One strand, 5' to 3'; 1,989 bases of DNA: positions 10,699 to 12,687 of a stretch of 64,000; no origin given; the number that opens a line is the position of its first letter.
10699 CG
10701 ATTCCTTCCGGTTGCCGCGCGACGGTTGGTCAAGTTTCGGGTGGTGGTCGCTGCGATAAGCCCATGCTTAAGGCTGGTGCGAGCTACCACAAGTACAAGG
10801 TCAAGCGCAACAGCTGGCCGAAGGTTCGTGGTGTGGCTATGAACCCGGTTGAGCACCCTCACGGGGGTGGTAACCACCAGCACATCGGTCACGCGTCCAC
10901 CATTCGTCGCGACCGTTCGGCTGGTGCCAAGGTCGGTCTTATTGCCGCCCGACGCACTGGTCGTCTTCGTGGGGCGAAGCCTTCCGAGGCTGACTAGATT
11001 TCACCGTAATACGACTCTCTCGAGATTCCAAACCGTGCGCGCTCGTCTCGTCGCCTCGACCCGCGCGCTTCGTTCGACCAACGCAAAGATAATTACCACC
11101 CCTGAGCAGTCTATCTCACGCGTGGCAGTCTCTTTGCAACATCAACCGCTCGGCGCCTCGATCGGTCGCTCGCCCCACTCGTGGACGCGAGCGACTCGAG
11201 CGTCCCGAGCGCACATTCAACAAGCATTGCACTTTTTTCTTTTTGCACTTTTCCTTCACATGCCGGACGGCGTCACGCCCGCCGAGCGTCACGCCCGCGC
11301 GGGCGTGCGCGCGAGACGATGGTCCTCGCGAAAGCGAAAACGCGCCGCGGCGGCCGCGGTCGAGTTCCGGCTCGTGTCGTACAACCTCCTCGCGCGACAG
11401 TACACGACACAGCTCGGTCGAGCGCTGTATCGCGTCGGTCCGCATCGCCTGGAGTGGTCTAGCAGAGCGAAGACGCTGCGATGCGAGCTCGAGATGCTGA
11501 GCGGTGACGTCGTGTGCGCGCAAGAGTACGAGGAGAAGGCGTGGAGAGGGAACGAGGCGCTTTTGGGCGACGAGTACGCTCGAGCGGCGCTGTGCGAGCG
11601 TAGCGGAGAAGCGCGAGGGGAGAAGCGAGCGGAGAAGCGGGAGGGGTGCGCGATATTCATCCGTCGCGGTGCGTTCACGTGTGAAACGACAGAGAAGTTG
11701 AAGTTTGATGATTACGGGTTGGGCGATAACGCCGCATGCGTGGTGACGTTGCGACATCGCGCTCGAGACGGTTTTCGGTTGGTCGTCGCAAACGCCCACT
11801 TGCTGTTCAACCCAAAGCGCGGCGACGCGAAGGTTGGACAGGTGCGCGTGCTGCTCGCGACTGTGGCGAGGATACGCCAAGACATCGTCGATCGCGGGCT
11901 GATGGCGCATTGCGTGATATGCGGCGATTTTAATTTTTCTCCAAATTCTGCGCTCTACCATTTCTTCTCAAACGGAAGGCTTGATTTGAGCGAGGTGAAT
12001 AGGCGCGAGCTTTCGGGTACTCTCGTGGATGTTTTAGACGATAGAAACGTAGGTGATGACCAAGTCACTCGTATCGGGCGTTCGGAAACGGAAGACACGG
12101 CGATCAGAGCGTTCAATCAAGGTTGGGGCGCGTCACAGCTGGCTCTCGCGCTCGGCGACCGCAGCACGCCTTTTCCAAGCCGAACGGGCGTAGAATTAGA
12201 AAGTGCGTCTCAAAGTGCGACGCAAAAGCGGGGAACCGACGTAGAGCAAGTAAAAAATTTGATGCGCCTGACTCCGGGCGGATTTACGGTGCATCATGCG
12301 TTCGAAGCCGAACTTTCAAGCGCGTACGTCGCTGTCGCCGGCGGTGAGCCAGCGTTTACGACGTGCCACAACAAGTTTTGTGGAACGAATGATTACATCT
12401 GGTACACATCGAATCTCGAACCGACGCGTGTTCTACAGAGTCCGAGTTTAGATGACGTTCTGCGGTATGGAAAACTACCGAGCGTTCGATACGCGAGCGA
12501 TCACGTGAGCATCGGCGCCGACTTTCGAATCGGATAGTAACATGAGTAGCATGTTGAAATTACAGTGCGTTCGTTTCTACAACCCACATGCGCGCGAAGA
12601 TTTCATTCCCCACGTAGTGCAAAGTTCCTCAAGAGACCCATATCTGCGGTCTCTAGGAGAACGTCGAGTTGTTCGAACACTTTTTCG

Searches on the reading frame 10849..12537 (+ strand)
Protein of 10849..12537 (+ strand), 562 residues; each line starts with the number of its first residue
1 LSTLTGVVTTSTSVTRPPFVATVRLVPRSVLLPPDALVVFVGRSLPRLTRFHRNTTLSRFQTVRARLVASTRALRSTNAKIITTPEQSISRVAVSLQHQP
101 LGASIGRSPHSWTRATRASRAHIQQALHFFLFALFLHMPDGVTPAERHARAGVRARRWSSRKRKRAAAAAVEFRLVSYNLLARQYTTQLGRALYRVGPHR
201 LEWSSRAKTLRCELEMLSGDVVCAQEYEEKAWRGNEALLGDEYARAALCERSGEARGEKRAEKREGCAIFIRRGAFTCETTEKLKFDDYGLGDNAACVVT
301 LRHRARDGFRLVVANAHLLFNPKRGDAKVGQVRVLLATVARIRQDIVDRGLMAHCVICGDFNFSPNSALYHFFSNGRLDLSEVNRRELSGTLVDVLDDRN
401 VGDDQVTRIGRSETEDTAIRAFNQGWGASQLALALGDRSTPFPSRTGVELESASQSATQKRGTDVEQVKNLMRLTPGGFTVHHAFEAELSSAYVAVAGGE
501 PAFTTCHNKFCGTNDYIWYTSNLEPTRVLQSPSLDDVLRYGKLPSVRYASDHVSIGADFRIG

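Call 7: search_protein_families(library=pfam, proteins=[window:10849-12537:+], max_evalue=0.01)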
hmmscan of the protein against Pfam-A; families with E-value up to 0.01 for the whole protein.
window:10849-12537:+ (562 aa): 1 family
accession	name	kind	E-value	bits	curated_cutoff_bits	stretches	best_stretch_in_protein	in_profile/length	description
PF03372.29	Exo_endo_phos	-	9.9e-11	42.2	24.5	1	207-552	31-225/225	Endonuclease/Exonuclease/phosphatase family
